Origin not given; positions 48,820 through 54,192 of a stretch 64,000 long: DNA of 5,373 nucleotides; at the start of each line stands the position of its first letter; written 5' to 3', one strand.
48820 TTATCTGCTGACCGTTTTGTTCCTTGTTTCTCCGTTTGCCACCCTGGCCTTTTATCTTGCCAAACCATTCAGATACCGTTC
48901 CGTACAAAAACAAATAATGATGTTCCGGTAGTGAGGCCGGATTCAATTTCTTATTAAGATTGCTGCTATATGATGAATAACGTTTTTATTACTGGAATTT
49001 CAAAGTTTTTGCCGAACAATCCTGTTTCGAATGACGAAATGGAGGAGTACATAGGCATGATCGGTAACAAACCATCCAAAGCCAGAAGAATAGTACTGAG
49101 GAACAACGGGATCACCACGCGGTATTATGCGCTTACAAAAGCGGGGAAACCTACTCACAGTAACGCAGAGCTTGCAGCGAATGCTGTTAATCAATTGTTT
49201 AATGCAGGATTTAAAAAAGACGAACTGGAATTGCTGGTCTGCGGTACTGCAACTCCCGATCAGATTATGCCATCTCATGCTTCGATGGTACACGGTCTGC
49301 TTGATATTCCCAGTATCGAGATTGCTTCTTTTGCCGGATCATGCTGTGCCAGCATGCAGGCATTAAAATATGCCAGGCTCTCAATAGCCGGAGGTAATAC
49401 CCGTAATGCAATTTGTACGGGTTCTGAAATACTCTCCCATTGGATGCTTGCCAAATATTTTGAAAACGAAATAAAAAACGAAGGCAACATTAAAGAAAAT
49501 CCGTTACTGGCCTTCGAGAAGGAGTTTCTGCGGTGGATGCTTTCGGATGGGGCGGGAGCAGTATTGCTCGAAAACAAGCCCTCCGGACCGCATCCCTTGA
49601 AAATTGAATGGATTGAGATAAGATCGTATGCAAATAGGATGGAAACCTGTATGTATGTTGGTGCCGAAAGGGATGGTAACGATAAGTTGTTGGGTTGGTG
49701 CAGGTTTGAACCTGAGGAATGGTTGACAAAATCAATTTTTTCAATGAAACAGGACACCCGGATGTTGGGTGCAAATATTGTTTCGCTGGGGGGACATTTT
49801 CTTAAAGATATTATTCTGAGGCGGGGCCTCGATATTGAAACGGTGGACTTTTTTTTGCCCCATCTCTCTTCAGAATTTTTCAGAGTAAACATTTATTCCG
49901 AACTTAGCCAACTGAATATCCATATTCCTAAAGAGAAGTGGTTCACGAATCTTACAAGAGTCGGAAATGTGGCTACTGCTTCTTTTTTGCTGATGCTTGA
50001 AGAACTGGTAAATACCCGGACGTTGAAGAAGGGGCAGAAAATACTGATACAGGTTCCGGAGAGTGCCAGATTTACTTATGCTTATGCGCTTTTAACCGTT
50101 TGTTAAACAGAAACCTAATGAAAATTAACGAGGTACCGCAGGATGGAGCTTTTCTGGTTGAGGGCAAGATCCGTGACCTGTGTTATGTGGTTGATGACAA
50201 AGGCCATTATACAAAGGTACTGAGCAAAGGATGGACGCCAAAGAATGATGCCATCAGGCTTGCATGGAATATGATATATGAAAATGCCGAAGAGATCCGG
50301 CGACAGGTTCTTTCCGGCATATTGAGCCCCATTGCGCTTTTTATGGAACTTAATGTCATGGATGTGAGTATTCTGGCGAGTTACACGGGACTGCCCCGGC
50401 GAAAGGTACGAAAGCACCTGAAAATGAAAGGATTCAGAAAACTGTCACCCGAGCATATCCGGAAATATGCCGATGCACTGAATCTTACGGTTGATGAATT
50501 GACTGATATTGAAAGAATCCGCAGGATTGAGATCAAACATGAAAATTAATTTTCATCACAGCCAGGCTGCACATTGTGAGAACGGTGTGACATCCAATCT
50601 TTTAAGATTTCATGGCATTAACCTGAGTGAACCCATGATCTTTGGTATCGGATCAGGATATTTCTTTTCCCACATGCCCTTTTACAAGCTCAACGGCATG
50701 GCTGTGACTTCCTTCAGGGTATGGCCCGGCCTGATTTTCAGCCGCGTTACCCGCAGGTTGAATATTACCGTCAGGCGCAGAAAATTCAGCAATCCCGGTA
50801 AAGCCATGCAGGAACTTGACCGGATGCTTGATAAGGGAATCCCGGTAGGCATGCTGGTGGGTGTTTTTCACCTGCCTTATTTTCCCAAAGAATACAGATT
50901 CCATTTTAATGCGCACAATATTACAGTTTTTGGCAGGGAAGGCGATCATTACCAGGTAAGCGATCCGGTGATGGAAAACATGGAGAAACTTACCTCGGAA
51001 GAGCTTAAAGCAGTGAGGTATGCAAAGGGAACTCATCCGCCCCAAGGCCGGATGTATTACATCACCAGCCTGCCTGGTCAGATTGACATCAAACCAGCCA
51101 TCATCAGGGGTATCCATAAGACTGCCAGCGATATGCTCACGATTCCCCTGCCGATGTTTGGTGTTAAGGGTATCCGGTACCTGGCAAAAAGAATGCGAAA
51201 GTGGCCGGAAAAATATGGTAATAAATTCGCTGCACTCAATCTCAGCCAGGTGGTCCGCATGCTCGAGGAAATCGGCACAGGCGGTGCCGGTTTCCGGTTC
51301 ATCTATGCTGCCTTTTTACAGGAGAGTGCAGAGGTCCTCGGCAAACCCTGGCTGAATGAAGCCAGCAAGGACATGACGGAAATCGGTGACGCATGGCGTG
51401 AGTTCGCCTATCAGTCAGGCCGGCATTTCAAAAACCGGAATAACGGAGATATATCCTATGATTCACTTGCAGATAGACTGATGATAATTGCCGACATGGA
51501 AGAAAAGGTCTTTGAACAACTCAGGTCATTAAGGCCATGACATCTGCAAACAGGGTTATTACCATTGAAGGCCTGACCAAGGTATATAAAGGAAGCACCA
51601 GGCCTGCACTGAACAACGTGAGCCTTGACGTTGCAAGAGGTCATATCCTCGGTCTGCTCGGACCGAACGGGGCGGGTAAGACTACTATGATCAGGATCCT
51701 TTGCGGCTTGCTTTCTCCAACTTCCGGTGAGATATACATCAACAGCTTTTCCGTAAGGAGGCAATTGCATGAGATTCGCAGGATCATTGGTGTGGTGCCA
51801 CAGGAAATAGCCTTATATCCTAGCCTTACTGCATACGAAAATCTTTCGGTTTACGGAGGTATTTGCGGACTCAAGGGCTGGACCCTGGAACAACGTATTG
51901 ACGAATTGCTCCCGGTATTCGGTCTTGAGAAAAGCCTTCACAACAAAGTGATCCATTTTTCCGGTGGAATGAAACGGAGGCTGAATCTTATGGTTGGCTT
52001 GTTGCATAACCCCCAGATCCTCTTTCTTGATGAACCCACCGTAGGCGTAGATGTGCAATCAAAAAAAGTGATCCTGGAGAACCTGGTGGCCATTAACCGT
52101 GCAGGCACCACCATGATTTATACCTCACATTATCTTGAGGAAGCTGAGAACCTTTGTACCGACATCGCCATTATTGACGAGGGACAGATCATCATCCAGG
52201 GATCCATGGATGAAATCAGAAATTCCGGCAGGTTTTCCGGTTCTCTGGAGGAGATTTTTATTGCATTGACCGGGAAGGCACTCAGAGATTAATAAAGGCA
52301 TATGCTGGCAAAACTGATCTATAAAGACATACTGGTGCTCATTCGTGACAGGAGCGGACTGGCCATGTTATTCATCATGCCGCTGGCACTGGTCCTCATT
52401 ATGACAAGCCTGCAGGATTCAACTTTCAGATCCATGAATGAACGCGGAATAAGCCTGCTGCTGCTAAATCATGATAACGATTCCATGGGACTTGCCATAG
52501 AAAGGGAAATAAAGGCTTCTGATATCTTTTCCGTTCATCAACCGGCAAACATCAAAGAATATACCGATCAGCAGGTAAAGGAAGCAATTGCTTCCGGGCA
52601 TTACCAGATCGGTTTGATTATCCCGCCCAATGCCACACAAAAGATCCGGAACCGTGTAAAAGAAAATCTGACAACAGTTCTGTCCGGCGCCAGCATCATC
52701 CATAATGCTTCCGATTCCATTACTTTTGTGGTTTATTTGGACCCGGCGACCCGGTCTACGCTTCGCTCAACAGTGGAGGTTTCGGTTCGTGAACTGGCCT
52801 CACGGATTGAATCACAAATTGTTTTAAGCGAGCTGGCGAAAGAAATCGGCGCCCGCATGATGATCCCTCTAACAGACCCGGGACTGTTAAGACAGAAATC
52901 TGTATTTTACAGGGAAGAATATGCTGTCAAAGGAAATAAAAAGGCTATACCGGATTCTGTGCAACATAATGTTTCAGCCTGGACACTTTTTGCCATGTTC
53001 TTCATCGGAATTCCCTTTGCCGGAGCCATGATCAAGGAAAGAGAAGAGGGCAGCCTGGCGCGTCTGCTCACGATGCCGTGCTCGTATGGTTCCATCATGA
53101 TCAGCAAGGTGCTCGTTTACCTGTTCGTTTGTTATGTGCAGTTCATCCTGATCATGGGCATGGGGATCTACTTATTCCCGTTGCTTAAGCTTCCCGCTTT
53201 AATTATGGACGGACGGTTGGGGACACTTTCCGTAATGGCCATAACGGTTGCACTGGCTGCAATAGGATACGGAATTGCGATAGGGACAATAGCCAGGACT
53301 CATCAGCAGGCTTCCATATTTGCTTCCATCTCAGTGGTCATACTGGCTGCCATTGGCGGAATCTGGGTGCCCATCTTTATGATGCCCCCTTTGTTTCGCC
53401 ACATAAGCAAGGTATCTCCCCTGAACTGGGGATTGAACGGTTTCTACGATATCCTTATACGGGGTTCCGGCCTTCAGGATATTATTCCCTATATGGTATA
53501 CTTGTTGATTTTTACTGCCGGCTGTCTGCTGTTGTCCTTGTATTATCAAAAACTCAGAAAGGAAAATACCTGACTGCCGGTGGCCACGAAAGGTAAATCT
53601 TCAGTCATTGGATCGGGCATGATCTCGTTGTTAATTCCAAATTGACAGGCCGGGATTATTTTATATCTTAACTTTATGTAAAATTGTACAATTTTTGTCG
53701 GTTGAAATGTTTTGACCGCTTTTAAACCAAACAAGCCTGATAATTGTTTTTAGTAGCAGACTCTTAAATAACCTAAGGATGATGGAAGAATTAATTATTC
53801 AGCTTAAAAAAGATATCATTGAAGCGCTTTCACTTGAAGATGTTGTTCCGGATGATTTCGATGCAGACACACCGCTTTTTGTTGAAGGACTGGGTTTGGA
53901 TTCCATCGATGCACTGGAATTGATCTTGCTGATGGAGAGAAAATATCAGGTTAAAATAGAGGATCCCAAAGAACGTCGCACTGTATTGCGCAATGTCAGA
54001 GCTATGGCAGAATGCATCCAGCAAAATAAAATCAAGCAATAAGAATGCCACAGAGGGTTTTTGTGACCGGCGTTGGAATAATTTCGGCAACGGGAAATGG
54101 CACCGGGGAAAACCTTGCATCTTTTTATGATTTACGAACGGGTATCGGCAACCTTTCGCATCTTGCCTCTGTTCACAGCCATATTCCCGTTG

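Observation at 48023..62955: Compact DarA/DarB + KS/CLF + BtrH-like + sulfotransferase cluster: a candidate new resorcinol-type lipid pathway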

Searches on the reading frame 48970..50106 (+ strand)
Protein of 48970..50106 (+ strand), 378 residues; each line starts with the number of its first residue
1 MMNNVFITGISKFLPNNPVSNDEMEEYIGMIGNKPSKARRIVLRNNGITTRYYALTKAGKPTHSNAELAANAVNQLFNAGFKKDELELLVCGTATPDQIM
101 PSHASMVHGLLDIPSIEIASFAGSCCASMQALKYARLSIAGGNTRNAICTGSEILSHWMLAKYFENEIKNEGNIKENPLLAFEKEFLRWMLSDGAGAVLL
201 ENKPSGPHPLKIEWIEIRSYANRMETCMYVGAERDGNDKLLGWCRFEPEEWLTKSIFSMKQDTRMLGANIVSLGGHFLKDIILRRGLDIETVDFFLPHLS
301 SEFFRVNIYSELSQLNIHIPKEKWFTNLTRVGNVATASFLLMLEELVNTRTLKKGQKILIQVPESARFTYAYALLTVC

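Call 3: search_protein_families(library=pfam, proteins=[window:48970-50106:+], max_evalue=0.01)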
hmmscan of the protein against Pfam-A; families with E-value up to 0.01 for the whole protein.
window:48970-50106:+ (378 aa): 5 families
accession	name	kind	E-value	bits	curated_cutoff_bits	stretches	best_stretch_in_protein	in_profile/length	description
PF08541.16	ACP_syn_III_C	-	1.6e-09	38.3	26.6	1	284-360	3-74/90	3-Oxoacyl-[acyl-carrier-protein (ACP)] synthase III C terminal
PF08545.16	ACP_syn_III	-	9.7e-05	22.6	24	0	124-159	6-41/80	3-Oxoacyl-[acyl-carrier-protein (ACP)] synthase III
PF00108.29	Thiolase_N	-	0.00056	19.8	26.4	1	64-162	22-122/260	Thiolase, N-terminal domain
PF07451.17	SpoVAD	-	0.0059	15.8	22.1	0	67-157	53-135/329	Stage V sporulation protein AD (SpoVAD)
PF00109.32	ketoacyl-synt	-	0.0064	16.6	20.8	0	124-203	173-249/252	Beta-ketoacyl synthase, N-terminal domain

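Call 5: search_protein_families(library=ncbifam, proteins=[window:48970-50106:+], max_evalue=0.01)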
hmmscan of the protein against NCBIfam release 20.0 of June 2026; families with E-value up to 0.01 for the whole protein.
window:48970-50106:+ (378 aa): 13 families
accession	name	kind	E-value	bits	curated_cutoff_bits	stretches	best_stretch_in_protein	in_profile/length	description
NF053539.1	resorcinol_DarB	exception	3e-168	559.8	550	1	3-378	1-377/377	dialkylresorcinol biosynthesis protein DarB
NF005293.2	PRK06816.1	subfamily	6.5e-162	538.9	450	1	5-378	1-378/378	StlD/DarB family beta-ketosynthase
NF006829.0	PRK09352.1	subfamily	4.7e-29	101.4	249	2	2-159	2-148/322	beta-ketoacyl-ACP synthase 3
TIGR00747.1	fabH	subfamily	1.3e-23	83.6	292.1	2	5-158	3-145/322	beta-ketoacyl-ACP synthase III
NF006720.0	PRK09258.1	equivalog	9.5e-20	71.2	285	1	3-359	4-321/338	3-oxoacyl-ACP synthase III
NF005541.0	PRK07204.1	equivalog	1.1e-19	71.1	402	2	1-156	1-146/329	beta-ketoacyl-ACP synthase III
NF004623.0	PRK05963.1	equivalog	8.5e-16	58.1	437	2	3-137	4-127/328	beta-ketoacyl-ACP synthase III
NF009519.0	PRK12880.1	equivalog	1.6e-09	37.6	436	1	3-128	6-124/353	beta-ketoacyl-ACP synthase III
TIGR01835.1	HMG-CoA-S_prok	equivalog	2e-06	26.8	360.35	1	63-154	47-138/382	hydroxymethylglutaryl-CoA synthase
TIGR01930.1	AcCoA-C-Actrans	subfamily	0.00012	21.2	240.55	1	64-160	20-118/385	acetyl-CoA C-acyltransferase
NF006030.0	PRK08170.1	equivalog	0.0045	15.7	593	1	58-159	27-130/434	acetyl-CoA C-acetyltransferase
NF058662.1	cispenta_AmcF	equivalog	0.0046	16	325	1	52-204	48-203/369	cispentacin biosynthesis acyltransferase subunit AmcF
NF005033.0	PRK06445.1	equivalog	0.0097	15.1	511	0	66-194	34-157/395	acetyl-CoA C-acetyltransferase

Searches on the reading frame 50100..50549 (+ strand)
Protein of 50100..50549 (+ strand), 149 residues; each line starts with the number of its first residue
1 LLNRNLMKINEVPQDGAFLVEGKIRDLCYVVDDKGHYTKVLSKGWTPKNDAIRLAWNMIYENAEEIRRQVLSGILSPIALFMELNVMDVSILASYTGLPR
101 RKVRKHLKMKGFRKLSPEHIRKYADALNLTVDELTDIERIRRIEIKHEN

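Call 3: search_protein_families(library=pfam, proteins=[window:50100-50549:+], max_evalue=0.01)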
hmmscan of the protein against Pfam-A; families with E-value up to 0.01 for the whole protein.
window:50100-50549:+ (149 aa): 1 family
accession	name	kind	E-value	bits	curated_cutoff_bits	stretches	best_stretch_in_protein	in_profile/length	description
PF13443.12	HTH_26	-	3.7e-05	24.3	22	1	81-137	5-60/63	Cro/C1-type HTH DNA-binding domain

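Call 5: search_protein_families(library=ncbifam, proteins=[window:50100-50549:+], max_evalue=0.01)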
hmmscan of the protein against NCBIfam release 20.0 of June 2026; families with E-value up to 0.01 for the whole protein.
window:50100-50549:+ (149 aa): 2 families
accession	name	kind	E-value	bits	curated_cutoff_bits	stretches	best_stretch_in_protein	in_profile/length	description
NF053545.1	flexirubin_DarG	equivalog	1.1e-42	145.2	170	1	7-134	1-128/129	flexirubin biosynthesis protein DarG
NF053536.1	DarG_fam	subfamily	1.3e-39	135.3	70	1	7-137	1-130/131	DarG family dialkylresorcinol biosynthesis protein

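Call 72: search_solved_structures(query=window:50100-50549:+, max_evalue=5)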
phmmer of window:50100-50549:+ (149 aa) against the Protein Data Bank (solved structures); distinct sequences matched with E-value up to 5: 5.
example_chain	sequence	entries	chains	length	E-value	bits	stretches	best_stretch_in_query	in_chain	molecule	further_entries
4ouh_A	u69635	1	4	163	0.57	13.5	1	56-79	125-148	Proteasome inhibitor PI31 subunit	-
2vt8_A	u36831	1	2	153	0.64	13.4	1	57-79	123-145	PROTEASOME INHIBITOR PI31 SUBUNIT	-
8azw_f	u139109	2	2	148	1.4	12.2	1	35-68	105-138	uL15 (60S ribosomal protein L27a)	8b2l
8fz6_c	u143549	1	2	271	1.5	12.2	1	56-79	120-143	Proteasome inhibitor PI31 subunit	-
9vtg_LI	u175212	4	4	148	1.6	12.1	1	36-68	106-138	60s ribosomal protein l27a-3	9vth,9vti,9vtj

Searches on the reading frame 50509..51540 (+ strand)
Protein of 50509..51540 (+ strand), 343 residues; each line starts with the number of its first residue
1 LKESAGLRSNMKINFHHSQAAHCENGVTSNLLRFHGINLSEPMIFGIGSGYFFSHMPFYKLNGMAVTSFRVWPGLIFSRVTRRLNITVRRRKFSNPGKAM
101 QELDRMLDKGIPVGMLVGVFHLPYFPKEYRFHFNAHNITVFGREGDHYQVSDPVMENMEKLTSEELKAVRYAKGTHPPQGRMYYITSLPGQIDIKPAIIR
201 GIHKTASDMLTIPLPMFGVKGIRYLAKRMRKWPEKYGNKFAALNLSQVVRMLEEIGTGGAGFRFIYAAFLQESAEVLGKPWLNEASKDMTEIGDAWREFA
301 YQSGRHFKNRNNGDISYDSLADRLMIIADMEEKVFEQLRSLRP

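Call 3: search_protein_families(library=pfam, proteins=[window:50509-51540:+], max_evalue=0.01)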
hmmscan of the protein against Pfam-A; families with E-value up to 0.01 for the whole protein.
window:50509-51540:+ (343 aa): 2 families
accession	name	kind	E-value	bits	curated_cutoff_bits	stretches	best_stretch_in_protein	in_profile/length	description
PF16169.10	DUF4872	-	1.9e-55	187.7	28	1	164-338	1-173/173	Domain of unknown function (DUF4872)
PF14399.12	BtrH_N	-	6.7e-49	166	29.7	1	22-153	1-134/134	Butirosin biosynthesis protein H, N-terminal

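Call 5: search_protein_families(library=ncbifam, proteins=[window:50509-51540:+], max_evalue=0.01)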
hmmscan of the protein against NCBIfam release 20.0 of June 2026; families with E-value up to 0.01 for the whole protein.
window:50509-51540:+ (343 aa): 1 family
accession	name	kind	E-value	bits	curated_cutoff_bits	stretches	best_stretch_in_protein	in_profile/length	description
NF053550.1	DarH_acyl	equivalog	9.5e-137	455.5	300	1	14-339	1-325/325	BtrH-related acyltransferase DarH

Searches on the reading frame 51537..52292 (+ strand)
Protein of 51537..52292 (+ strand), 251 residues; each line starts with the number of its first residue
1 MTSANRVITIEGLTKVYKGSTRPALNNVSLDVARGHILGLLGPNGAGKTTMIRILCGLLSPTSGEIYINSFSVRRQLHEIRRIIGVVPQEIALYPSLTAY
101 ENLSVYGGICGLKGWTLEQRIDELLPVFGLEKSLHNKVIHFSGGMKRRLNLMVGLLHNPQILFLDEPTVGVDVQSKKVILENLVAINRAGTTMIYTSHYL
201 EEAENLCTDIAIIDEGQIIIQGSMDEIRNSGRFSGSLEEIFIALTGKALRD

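Call 3: search_protein_families(library=pfam, proteins=[window:51537-52292:+], max_evalue=0.01)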
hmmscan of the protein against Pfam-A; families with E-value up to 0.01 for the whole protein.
window:51537-52292:+ (251 aa): 6 families
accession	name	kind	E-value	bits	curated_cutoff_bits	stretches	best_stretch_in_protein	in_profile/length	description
PF00005.33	ABC_tran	-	4.9e-35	121.6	25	1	25-168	1-136/137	ABC transporter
PF13304.12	AAA_21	-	3.8e-08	34.2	27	1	140-198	237-298/304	AAA domain, putative AbiEii toxin, Type IV TA system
PF01078.27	Mg_chelatase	-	0.00012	22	20.3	1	27-70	14-57/207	Magnesium chelatase, subunit ChlI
PF03215.21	Rad17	-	0.0013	19.1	23.8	1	24-99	34-108/186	Rad17 P-loop domain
PF13476.12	AAA_23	-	0.0021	19.1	27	1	35-61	19-45/201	AAA domain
PF00004.35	AAA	-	0.0042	18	21.2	0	40-63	3-26/131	ATPase family associated with various cellular activities (AAA)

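Call 5: search_protein_families(library=ncbifam, proteins=[window:51537-52292:+], max_evalue=0.01)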
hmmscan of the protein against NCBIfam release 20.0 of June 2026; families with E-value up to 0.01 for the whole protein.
window:51537-52292:+ (251 aa): 191 families (the best 25 are shown)
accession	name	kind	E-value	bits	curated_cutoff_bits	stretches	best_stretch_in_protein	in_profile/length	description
TIGR01188.1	drrA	subfamily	2.5e-75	253.6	312.45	1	22-229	6-213/302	daunorubicin resistance ABC transporter, ATP-binding protein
NF010060.0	PRK13537.1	equivalog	6.2e-54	183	521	1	6-228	14-234/314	nodulation factor ABC transporter ATP-binding protein NodI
NF010059.0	PRK13536.1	equivalog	2e-53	181.3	549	1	5-226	41-260/342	nodulation factor ABC transporter ATP-binding protein NodI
TIGR03864.1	PQQ_ABC_ATP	hypoth_equivalog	1.8e-51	174.9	302.25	1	8-245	2-236/236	ABC transporter, ATP-binding subunit, PQQ-dependent alcohol dehydrogenase system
TIGR03522.1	GldA_ABC_ATP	equivalog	4.8e-50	170.7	402.6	1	8-230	3-222/301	gliding motility-associated ABC transporter ATP-binding subunit GldA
TIGR01288.1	nodI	equivalog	4.4e-49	167.1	424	1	8-226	5-221/303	nodulation factor ABC transporter ATP-binding protein NodI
TIGR03740.1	galliderm_ABC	subfamily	4.3e-48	163.9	309.75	1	10-229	3-213/223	lantibiotic protection ABC transporter ATP-binding subunit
NF033858.1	ABC2_perm_RbbA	equivalog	1.7e-46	158.6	1050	1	5-245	264-501/909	ribosome-associated ATPase/putative transporter RbbA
TIGR04521.1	ECF_ATPase_2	equivalog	1.9e-40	138.7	330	1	8-229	1-234/279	energy-coupling factor transporter ATPase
TIGR04406.1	LPS_export_lptB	equivalog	3e-40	138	240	1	8-230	2-225/239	LPS export ABC transporter ATP-binding protein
NF043075.1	MMSYN1_0197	equivalog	3e-38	131.6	550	1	7-230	2-223/341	spermidine/putrescine ABC transporter ATP-binding protein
NF040933.2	ABC_arch_GlcV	equivalog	6e-38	130.6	450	1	8-229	3-231/357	glucose ABC transporter ATP-binding protein GlcV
NF040840.2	tungstate_WtpC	equivalog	7e-37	127.5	440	1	8-227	2-218/347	tungstate ABC transporter ATP-binding protein WtpC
TIGR01257.1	rim_protein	equivalog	7.5e-37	125.9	4012.85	1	7-228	1937-2158/2272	rim ABC transporter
TIGR02673.1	FtsE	equivalog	9.5e-37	126.7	264.85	1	7-216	1-213/214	cell division ATP-binding protein FtsE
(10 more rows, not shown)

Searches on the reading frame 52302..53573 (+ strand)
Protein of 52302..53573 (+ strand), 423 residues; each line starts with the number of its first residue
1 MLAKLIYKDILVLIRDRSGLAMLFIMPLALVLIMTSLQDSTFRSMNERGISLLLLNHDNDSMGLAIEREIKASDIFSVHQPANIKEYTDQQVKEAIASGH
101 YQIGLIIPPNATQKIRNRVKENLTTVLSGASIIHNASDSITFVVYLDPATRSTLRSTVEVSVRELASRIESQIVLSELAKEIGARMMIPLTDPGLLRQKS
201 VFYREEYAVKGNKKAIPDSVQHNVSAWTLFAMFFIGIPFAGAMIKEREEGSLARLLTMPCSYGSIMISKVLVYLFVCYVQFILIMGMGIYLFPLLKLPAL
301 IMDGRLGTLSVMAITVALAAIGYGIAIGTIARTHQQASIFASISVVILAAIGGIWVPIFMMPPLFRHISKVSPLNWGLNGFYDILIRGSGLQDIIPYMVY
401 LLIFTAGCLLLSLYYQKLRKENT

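Call 3: search_protein_families(library=pfam, proteins=[window:52302-53573:+], max_evalue=0.01)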
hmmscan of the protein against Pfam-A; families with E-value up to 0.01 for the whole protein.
window:52302-53573:+ (423 aa): 4 families
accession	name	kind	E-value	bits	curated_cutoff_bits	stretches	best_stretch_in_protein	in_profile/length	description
PF12698.13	ABC2_membrane_3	-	2.5e-34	119.4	31.6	1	17-414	1-347/347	ABC-2 family transporter protein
PF01061.29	ABC2_membrane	-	3e-20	73.1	26.9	1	221-385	49-210/211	ABC-2 type transporter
PF12679.13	ABC2_membrane_2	-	4.7e-12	46.2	27.2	1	6-414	4-276/283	ABC-2 family transporter protein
PF12730.13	ABC2_membrane_4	-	0.00029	21.3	27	1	223-327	52-158/179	ABC-2 family transporter protein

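Call 5: search_protein_families(library=ncbifam, proteins=[window:52302-53573:+], max_evalue=0.01)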
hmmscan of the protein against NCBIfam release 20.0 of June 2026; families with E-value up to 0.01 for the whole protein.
window:52302-53573:+ (423 aa): 8 families
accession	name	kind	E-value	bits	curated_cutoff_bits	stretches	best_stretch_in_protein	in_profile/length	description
NF033858.1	ABC2_perm_RbbA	equivalog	1.4e-15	56.4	1050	2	229-415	722-903/909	ribosome-associated ATPase/putative transporter RbbA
NF038293.1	permease_SagH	equivalog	7.6e-15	54.6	450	2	223-389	181-341/370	SagH family ABC transporter permease subunit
TIGR00025.1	Mtu_efflux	paralog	3.4e-12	46.4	146.9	1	227-411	46-229/238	ABC transporter efflux protein, DrrB family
TIGR01247.1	drrB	subfamily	3.2e-05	23.7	223.05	1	229-405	59-225/236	daunorubicin resistance ABC transporter membrane protein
NF041647.1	ABC_perm_CPBP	equivalog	0.00017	20.5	435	1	5-124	8-125/636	ABC transporter permease subunit/CPBP intramembrane protease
TIGR03062.1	pip_yhgE_Cterm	subfamily_domain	0.0011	18.7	102.2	1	264-419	61-206/208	YhgE/Pip family protein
NF011648.0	PRK15066.1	subfamily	0.0016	18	225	1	302-419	133-250/257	ABC transporter permease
TIGR01291.1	nodJ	subfamily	0.0027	17.3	206.65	1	315-413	147-244/253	ABC-2 type transporter, NodJ family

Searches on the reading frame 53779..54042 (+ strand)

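Call 3: search_protein_families(library=pfam, proteins=[window:53779-54042:+], max_evalue=0.01)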
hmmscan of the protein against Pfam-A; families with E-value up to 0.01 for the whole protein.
window:53779-54042:+ (87 aa): 1 family
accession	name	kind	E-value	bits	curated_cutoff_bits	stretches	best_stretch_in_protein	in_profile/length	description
PF00550.31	PP-binding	-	2.3e-08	34.6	20.8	1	21-62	12-51/67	Phosphopantetheine attachment site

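Call 5: search_protein_families(library=ncbifam, proteins=[window:53779-54042:+], max_evalue=0.01)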
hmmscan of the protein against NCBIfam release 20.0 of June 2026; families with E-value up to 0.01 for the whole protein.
window:53779-54042:+ (87 aa): 15 families
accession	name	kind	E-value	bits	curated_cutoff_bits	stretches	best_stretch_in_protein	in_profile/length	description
NF006617.0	PRK09184.1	subfamily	1.1e-19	70.3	70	1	2-85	11-95/96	phosphopantetheine-binding protein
TIGR00517.1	acyl_carrier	equivalog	1.7e-08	34.2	70.45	1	22-84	18-77/77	acyl carrier protein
NF002148.0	PRK00982.1-2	subfamily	4.1e-07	29.8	71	1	4-83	4-77/79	acyl carrier protein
NF002151.0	PRK00982.1-5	equivalog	1.1e-06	28.6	92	1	2-65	1-60/78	acyl carrier protein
NF002149.0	PRK00982.1-3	equivalog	1.2e-06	28.4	106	1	5-66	4-61/78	acyl carrier protein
NF052616.1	ACP_for_OlsHI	equivalog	1.3e-06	28.7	130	1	16-84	16-81/83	ornithine lipid biosynthesis acyl carrier protein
NF003757.0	PRK05350.1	equivalog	1.2e-05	25.4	65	1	21-81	20-81/83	acyl carrier protein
NF005480.0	PRK07081.1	equivalog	1.7e-05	24.6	72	1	22-82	17-75/83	acyl carrier protein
NF002147.0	PRK00982.1-1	equivalog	2.1e-05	24.3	84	1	12-83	14-80/83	acyl carrier protein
NF002150.0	PRK00982.1-4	subfamily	4.2e-05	23.7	66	1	25-69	23-68/80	acyl carrier protein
NF003464.0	PRK05087.1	equivalog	4.2e-05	23.5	68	1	12-60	9-54/78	D-alanine--poly(phosphoribitol) ligase subunit DltC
NF040636.1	AcpM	exception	6e-05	23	146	1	22-82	20-77/93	meromycolate extension acyl carrier protein AcpM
NF058660.1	cispen_ACP_AmcB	equivalog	6.7e-05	23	80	1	22-82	18-77/80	cispentacin biosynthesis acyl carrier protein AmcB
NF005798.0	PRK07639.1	equivalog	0.0013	19.1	100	1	4-83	5-81/91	petrobactin biosynthesis protein AsbD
TIGR01688.1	dltC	equivalog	0.0036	17.4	52.35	1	12-60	6-51/73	D-alanine--poly(phosphoribitol) ligase subunit 2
